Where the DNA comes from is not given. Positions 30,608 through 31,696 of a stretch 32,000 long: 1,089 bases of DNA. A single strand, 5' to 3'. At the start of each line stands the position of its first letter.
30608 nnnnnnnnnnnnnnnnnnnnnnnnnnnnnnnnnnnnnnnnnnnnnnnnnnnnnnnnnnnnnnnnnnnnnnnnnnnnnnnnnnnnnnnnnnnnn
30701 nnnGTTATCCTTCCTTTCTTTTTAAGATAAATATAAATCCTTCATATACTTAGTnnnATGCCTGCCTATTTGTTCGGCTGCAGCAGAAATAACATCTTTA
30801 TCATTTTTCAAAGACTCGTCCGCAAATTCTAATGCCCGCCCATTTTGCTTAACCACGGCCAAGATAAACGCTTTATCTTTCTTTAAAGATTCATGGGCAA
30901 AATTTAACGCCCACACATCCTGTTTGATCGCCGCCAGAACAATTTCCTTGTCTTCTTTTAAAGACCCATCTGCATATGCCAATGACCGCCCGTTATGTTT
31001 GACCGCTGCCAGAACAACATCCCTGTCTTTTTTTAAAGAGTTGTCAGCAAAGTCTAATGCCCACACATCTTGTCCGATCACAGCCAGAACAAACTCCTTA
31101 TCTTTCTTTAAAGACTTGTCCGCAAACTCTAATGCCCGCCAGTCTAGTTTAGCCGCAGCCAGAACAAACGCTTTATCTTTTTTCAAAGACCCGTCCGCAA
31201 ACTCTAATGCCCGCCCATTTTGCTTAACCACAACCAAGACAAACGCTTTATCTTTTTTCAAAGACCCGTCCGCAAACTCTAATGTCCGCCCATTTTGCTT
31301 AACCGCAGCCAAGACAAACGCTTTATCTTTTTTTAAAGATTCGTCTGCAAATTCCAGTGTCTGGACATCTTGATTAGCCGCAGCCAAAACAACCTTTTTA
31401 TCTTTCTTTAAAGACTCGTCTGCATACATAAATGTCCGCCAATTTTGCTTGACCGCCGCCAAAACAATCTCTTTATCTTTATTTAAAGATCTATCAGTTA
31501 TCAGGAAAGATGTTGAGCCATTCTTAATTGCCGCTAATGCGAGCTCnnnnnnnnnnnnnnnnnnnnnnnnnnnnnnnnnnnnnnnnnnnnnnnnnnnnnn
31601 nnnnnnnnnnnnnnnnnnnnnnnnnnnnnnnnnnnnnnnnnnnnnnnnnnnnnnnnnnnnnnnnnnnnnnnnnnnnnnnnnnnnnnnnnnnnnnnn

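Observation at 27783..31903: A tandem family of three DUF4116-type repeat proteins sharing a novel N-terminal EF-hand/dockerin-like domain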

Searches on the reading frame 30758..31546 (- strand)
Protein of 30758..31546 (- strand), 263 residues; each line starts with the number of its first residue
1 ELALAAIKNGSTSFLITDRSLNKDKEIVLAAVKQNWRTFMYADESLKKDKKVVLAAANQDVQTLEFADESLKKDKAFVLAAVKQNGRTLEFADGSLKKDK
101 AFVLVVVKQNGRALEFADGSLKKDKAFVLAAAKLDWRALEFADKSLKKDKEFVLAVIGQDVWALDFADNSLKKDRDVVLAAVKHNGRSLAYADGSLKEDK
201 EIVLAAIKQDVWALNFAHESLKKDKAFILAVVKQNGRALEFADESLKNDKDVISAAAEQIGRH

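Call 56: find_homologous_proteins(query=window:30758-31546:-, max_evalue=1e-10)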
Query seq(263 aa) (263 aa): 539 proteins with E <= 1e-10 among 2033 candidates; the best 120 are listed.
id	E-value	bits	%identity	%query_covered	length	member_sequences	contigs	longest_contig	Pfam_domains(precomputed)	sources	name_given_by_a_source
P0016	2.3e-65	238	53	97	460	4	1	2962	PF13475.12,PF24755.3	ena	-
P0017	4.0e-64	234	40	85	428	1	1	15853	PF13475.12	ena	-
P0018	6.8e-64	233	51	86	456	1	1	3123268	PF13475.12,PF24755.3,PF21580.4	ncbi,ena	-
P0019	7.9e-64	233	47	90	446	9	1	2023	PF13475.12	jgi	-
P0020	6.7e-63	230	52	97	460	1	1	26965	PF25638.2,PF13475.12,PF24755.3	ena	-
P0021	5.7e-61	224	52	85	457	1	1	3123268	PF13475.12,PF24755.3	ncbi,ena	-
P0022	1.9e-59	219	54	83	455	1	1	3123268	PF13475.12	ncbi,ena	-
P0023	2.0e-59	219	53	84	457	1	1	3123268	PF13475.12,PF24755.3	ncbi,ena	-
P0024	2.5e-59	218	58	78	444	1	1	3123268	PF13475.12,PF24755.3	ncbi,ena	-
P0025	4.1e-59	218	45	84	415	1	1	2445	PF13475.12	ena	-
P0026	9.0e-58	213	53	86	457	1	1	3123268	PF13475.12,PF24755.3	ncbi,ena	-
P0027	1.7e-56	209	58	70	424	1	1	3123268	PF13475.12,PF24755.3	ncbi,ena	-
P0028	2.8e-56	208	49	97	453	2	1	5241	PF13475.12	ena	-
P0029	3.0e-55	205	51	83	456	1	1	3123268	PF13475.12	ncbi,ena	-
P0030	4.9e-55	204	59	76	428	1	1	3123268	PF13475.12,PF24755.3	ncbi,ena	-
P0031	7.5e-55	204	45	94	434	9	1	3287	PF13475.12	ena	-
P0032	3.6e-54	202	38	98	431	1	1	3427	PF13475.12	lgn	-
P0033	3.0e-53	199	49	91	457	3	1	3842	PF13475.12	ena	-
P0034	3.9e-53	198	45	86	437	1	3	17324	PF13475.12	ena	-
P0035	5.5e-53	198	47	85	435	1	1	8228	PF13475.12,PF00018.35,PF08239.18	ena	-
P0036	1.3e-52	196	57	76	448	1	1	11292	PF25638.2,PF13475.12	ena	-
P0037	2.4e-52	196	38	98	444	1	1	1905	PF13475.12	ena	-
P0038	3.2e-52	195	49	93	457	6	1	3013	PF13475.12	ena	-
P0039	2.4e-51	192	56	73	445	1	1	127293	PF13475.12,PF24755.3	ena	-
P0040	2.9e-51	192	45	61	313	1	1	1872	PF13475.12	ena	-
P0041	1.7e-50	190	37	90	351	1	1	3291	PF13475.12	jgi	jgi:uncharacterized membrane protein YqjE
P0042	2.8e-50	189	53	76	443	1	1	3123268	PF13475.12,PF24755.3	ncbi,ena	-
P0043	4.1e-50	188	43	82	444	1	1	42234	PF13475.12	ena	-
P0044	6.8e-50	188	32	97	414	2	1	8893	PF13475.12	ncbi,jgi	jgi:hypothetical protein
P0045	7.4e-50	187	55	76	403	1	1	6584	PF13475.12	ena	-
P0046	1.0e-49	187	47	85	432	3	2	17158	PF13475.12,PF00018.35,PF08239.18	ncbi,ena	-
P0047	1.3e-49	187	38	98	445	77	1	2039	PF13475.12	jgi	-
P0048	1.6e-49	186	52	76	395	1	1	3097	PF13475.12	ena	-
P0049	1.8e-49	186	49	83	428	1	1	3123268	PF13475.12,PF24755.3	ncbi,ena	-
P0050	3.5e-49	185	59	68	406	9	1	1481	PF13475.12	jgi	-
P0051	4.7e-49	185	38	98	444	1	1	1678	PF13475.12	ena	-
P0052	4.8e-49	185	52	76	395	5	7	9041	PF13475.12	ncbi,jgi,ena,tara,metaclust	tara:strand:+ start:692 stop:1879 length:1188 start_codon:yes stop_codon:yes gene_type:complete|meta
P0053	5.7e-49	185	52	78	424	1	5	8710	PF13475.12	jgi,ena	-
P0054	5.8e-49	185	52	78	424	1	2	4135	PF13475.12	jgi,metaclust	metaclust:\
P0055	5.8e-49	185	52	78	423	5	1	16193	PF13475.12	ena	-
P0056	7.0e-49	184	52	78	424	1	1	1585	PF13475.12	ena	-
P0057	8.0e-49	184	57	70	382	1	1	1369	PF13475.12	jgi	-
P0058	9.6e-49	184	42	81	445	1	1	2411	PF13475.12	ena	-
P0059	1.1e-48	184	40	90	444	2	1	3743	PF13475.12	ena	-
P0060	1.2e-48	184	52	78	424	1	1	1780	PF13475.12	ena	-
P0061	1.3e-48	183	42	98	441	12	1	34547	PF13475.12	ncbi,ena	-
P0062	1.3e-48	183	52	76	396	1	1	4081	PF13475.12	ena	-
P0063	1.6e-48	183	51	78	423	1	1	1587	PF13475.12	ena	-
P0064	2.1e-48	183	58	70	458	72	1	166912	PF13475.12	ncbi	-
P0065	2.2e-48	183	38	98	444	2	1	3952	PF13475.12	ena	-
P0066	2.2e-48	183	34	93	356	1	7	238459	PF13475.12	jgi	jgi:hypothetical protein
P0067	2.7e-48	182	38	98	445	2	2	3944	PF13475.12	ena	-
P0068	3.7e-48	182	51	79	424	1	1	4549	PF13475.12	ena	-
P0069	4.4e-48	182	53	70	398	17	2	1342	PF13475.12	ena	-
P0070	1.2e-47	180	45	79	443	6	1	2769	PF13475.12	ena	-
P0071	2.2e-47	179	48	90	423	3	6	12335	PF13475.12,PF24755.3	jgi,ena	-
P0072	2.6e-47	179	54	76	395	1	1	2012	PF13475.12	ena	-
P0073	3.0e-47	179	52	76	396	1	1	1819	PF13475.12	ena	-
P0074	3.4e-47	179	52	76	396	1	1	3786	PF13475.12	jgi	-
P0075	4.1e-47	179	40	90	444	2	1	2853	PF13475.12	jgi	-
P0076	7.1e-47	178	42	87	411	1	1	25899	PF13475.12,PF20475.4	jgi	jgi:hypothetical protein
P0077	8.0e-47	178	38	98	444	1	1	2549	PF13475.12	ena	-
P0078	1.0e-46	177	53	71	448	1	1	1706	PF13475.12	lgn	-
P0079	1.2e-46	177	38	98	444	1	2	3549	PF13475.12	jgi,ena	-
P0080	1.2e-46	177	38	98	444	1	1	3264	PF13475.12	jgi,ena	-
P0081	1.9e-46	176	50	54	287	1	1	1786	PF13475.12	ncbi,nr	ncbi:MAG: hypothetical protein K1060chlam4_01281, partial [Candidatus Anoxychlamydiales bacterium]|n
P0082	2.2e-46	176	42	86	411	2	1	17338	PF13475.12,PF20475.4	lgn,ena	-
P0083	6.7e-46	175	57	70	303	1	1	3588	PF13475.12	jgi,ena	-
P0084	8.2e-46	174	47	86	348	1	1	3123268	PF13475.12,PF24755.3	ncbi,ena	-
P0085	1.8e-45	173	42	91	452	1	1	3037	PF13475.12,PF00646.39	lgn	-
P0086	1.9e-45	173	40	83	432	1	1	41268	PF13475.12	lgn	-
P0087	2.3e-45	173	40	98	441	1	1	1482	PF13475.12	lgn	-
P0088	2.8e-45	172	46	88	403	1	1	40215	PF13475.12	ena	-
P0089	4.1e-45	172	52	71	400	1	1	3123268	PF25638.2,PF13475.12,PF24755.3,PF08560.16,PF21580.4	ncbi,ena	-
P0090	4.5e-45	172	32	91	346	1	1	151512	PF13475.12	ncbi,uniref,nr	ncbi:hypothetical protein C9374_012212 [Naegleria lovaniensis]|uniref:DUF4116 domain-containing prot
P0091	5.2e-45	172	57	52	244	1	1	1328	PF13405.13,PF13475.12,PF13499.13,PF13202.13,PF00036.39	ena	-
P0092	9.7e-45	171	52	72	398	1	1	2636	PF13475.12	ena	-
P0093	1.1e-44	171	54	63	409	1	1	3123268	PF13475.12,PF24755.3,PF03785.21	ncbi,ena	-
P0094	1.2e-44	170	45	90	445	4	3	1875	PF13475.12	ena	-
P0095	1.4e-44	170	46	79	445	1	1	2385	PF13475.12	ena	-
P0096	1.6e-44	170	49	74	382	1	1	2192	PF13475.12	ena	-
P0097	1.6e-44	170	52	76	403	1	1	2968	PF13475.12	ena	-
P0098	2.4e-44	169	53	72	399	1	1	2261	PF13475.12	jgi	-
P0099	2.4e-44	169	46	95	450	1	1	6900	PF13475.12,PF00533.34,PF16589.13,PF12738.14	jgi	jgi:BRCT domain type II-containing protein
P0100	3.0e-44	169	51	78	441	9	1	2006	PF13475.12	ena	-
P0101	4.7e-44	169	41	91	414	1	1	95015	PF13475.12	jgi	jgi:hypothetical protein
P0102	8.1e-44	168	44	90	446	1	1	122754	PF13475.12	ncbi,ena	-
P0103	2.3e-43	166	42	86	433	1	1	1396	PF13475.12,PF21684.3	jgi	-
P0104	2.9e-43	166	48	84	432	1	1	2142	PF13475.12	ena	-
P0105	4.7e-43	165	48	66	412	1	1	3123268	PF13475.12,PF24755.3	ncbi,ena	-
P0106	2.8e-42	163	56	62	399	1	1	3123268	PF13475.12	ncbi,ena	-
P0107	3.4e-42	162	43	82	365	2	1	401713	PF13475.12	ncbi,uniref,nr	ncbi:DUF4116 domain-containing protein [Cocleimonas sp. KMM 6892]|uniref:DUF4116 domain-containing p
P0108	4.2e-42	162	61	61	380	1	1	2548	PF13475.12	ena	-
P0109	4.7e-42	162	50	59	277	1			PF13475.12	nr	nr:hypothetical protein [Candidatus Anoxychlamydiales bacterium]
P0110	6.3e-42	162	39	91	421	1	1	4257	PF13475.12,PF24755.3,PF13969.13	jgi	-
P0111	8.2e-42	161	49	76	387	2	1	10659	PF13475.12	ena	-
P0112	1.0e-41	161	50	78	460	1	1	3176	PF13475.12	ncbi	-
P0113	1.1e-41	161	41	82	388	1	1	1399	PF13475.12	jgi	jgi:hypothetical protein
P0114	1.5e-41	160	40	98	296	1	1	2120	PF13475.12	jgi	jgi:tetratricopeptide (TPR) repeat protein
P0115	1.7e-41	160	51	59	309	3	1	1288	PF25638.2,PF13475.12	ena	-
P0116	2.1e-41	160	39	81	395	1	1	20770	PF13475.12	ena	-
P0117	4.9e-41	159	44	82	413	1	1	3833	PF13475.12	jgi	jgi:hypothetical protein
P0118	5.8e-41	158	54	70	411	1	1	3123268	PF13475.12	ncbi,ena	-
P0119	7.9e-41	158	49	79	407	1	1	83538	PF13475.12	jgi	jgi:hypothetical protein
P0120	9.8e-41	158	37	86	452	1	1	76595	PF13475.12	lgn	-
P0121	1.5e-40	157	52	72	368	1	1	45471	PF13475.12,PF24109.2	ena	-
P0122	1.9e-40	157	47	76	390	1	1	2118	PF13475.12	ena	-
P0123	2.4e-40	156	47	77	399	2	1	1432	PF13475.12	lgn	-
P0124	2.9e-40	156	43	81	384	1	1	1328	PF13475.12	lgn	-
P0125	3.0e-40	156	50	76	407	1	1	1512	PF13475.12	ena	-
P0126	3.8e-40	156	46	82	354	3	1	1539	PF13475.12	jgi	-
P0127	4.7e-40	155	34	95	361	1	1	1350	PF13405.13,PF13475.12,PF13499.13,PF13833.13,PF13202.13,PF00036.39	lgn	-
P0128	4.8e-40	155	43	77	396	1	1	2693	PF13475.12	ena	-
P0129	8.0e-40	155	47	71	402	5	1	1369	PF13475.12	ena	-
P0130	1.6e-39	154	59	56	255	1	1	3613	PF13475.12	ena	-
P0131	1.7e-39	154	47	71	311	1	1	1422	PF13475.12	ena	-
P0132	2.7e-39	153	56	59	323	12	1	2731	PF13475.12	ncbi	-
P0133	7.0e-39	152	41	87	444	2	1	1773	PF13475.12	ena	-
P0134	8.0e-39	151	41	96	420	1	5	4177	PF13475.12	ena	-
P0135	1.0e-38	151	41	96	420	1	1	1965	PF13475.12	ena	-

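Call 59: search_protein_families(library=pfam, proteins=[P0091, P0127, P0018, P0016, P0035, P0020, P0099, P0085], max_evalue=0.001)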
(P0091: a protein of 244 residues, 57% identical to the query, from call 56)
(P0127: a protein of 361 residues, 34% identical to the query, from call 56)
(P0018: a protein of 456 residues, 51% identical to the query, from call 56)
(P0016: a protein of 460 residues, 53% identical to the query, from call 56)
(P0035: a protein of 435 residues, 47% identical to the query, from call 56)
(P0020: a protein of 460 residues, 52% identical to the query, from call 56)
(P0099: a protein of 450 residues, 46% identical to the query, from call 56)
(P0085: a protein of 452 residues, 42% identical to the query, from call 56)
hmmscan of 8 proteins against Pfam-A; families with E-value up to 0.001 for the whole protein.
P0091 (244 aa): 7 families
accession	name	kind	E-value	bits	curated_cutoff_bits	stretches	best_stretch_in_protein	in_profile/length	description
PF13475.11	DUF4116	-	3.3e-65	215.8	24.9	4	178-225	1-48/49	Domain of unknown function (DUF4116)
PF00036.39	EF-hand_1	-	2.7e-10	39.5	25.4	1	47-72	3-28/29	EF hand domain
PF13499.12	EF-hand_7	-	6.4e-09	36.5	30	1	9-71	2-67/67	EF-hand domain pair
PF13405.12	EF-hand_6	-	8.1e-08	31.8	25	0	13-30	4-21/30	EF-hand domain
PF13202.12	EF-hand_5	-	1e-06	28.4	25.9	0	12-30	2-20/25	EF hand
PF10591.15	SPARC_Ca_bdg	-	8.3e-05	23.3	22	0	26-68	36-78/113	Secreted protein acidic and rich in cysteine Ca binding region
PF09631.16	Sen15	-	0.00098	19.9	22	0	152-172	71-91/101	Sen15 protein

P0127 (361 aa): 7 families
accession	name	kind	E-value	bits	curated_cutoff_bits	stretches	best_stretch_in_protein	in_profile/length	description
PF13475.11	DUF4116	-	4.7e-66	218.6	24.9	7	98-145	2-49/49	Domain of unknown function (DUF4116)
PF13499.12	EF-hand_7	-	6.1e-14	52.6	30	1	286-348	2-66/67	EF-hand domain pair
PF00036.39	EF-hand_1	-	5.8e-11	41.6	25.4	1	324-348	2-26/29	EF hand domain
PF13202.12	EF-hand_5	-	1.3e-09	37.5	25.9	0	288-309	1-22/25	EF hand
PF13405.12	EF-hand_6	-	3.5e-07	29.8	25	0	287-314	1-28/30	EF-hand domain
PF13833.12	EF-hand_8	-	1.5e-05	25.1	28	0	323-349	26-52/54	EF-hand domain pair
PF00404.24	Dockerin_1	-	0.00099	19.7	22.9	0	327-340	32-45/57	Dockerin type I domain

P0018 (456 aa): 4 families
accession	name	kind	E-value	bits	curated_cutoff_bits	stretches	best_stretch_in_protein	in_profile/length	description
PF13475.11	DUF4116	-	1.5e-142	463.4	24.9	8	372-417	1-46/49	Domain of unknown function (DUF4116)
PF24755.2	SpoVR_C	-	4.5e-11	43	27.6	0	294-320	10-38/55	SpoVR-like C-terminal domain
PF21580.3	SelB_WHD3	-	1.8e-05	25.2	27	0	242-262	14-34/51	Elongation factor SelB, third winged-helix domain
PF08678.16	Rsbr_N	-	0.0004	20.9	27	0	407-437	68-98/130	Rsbr N terminal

P0016 (460 aa): 5 families
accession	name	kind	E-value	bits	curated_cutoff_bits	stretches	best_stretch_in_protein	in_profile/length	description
PF13475.11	DUF4116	-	4.4e-111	362.7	24.9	7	324-372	1-49/49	Domain of unknown function (DUF4116)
PF24755.2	SpoVR_C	-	9.2e-06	26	27.6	0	390-421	4-37/55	SpoVR-like C-terminal domain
PF21360.3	PylC-like_N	-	0.00029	21.4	27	0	304-346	3-44/96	PylC-like, N-terminal domain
PF03756.19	AfsA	-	0.00044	20.7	24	0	327-371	48-92/133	A-factor biosynthesis hotdog domain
PF07892.16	DUF1667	-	0.0009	19.7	27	0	290-335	5-48/82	Protein of unknown function (DUF1667)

P0035 (435 aa): 5 families
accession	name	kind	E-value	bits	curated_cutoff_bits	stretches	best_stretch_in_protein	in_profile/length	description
PF13475.11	DUF4116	-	1.2e-72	239.7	24.9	6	308-354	2-48/49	Domain of unknown function (DUF4116)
PF08239.17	SH3_3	-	5.5e-18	65.3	27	2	112-161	3-54/54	Bacterial SH3 domain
PF00018.34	SH3_1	-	1.6e-06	28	22.9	0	48-76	16-45/48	SH3 domain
PF18348.7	SH3_16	-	8.7e-05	22.7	25.8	0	51-76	18-43/49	Bacterial dipeptidyl-peptidase Sh3 domain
PF20260.4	PUA_4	-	0.00036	21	23.9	0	47-73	14-40/48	RNA methyltransferase PUA domain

P0020 (460 aa): 3 families
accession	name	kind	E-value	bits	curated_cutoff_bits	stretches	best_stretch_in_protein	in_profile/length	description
PF13475.11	DUF4116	-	1.5e-128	418.7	24.9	8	264-312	1-49/49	Domain of unknown function (DUF4116)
PF25638.1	DUF5983_N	-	1.7e-06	28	27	0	295-310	33-48/56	Family of unknown function (DUF5983) N-terminal domain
PF24755.2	SpoVR_C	-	4e-06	27.2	27.6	0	360-387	9-38/55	SpoVR-like C-terminal domain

P0099 (450 aa): 4 families
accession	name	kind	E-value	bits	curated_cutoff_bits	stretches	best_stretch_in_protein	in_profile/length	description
PF13475.11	DUF4116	-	4.2e-69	228.3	24.9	5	186-230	6-49/49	Domain of unknown function (DUF4116)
PF00533.33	BRCT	-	9.9e-30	103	21.3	2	3-70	4-72/78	BRCA1 C Terminus (BRCT) domain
PF12738.14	PTCB-BRCT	-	5.8e-12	45.9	22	2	16-68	8-60/63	twin BRCT domain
PF16589.12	BRCT_2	-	2.7e-06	28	27.3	0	5-49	3-47/86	BRCT domain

P0085 (452 aa): 3 families
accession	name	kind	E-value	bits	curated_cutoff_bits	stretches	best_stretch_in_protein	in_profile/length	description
PF13475.11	DUF4116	-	1.5e-66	220.2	24.9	5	238-286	1-49/49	Domain of unknown function (DUF4116)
PF00646.38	F-box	-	1.3e-05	25.4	20.5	1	8-45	1-38/43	F-box domain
PF12937.12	F-box-like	-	0.00013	22.1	24.3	1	9-47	2-40/47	F-box-like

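Call 64: list_cluster_members(proteins=[P0018, P0016, P0064, P0091, P0127, P0085, P0099, P0035, P0061, P0102])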
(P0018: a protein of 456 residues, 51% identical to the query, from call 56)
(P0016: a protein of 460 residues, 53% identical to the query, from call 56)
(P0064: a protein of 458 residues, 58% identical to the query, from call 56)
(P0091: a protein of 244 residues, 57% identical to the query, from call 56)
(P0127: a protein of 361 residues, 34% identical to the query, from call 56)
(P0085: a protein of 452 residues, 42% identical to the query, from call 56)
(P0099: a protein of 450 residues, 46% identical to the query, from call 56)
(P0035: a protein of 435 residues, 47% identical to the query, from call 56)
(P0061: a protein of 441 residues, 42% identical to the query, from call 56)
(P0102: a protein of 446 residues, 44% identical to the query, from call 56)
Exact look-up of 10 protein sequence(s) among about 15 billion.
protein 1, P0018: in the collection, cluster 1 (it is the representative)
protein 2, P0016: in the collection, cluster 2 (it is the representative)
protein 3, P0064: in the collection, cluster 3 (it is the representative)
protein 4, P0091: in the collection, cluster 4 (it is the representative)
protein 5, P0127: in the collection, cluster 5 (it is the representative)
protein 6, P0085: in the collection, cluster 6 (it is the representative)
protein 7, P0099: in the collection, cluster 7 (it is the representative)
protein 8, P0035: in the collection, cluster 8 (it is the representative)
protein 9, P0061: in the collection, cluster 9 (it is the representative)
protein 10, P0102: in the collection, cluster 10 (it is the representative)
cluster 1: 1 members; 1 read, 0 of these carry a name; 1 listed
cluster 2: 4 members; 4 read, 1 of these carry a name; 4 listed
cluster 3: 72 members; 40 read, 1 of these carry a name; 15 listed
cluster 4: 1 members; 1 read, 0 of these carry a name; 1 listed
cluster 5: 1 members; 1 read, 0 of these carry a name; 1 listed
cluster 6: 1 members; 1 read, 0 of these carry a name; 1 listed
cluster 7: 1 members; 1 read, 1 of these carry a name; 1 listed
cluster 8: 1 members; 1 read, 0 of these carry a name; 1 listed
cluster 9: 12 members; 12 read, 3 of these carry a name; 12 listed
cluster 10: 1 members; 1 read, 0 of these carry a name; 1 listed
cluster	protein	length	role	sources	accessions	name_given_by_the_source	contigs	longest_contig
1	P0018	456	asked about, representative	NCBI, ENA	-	-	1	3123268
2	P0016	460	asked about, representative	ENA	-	-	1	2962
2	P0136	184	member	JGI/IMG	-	hypothetical protein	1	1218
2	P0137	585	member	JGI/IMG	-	-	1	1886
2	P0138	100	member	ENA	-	-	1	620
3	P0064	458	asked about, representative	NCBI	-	-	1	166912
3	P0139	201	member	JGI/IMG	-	hypothetical protein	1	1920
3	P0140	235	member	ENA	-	-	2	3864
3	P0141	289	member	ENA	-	-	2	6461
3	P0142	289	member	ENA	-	-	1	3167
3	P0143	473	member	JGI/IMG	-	-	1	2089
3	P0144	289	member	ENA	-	-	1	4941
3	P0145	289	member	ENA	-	-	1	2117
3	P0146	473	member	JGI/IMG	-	-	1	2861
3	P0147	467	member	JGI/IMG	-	-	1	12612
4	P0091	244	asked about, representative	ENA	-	-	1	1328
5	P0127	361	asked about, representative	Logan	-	-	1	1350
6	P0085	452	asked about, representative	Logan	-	-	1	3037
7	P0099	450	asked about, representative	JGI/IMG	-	BRCT domain type II-containing protein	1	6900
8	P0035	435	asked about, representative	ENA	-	-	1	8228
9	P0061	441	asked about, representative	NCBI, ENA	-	-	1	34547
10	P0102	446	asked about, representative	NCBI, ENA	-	-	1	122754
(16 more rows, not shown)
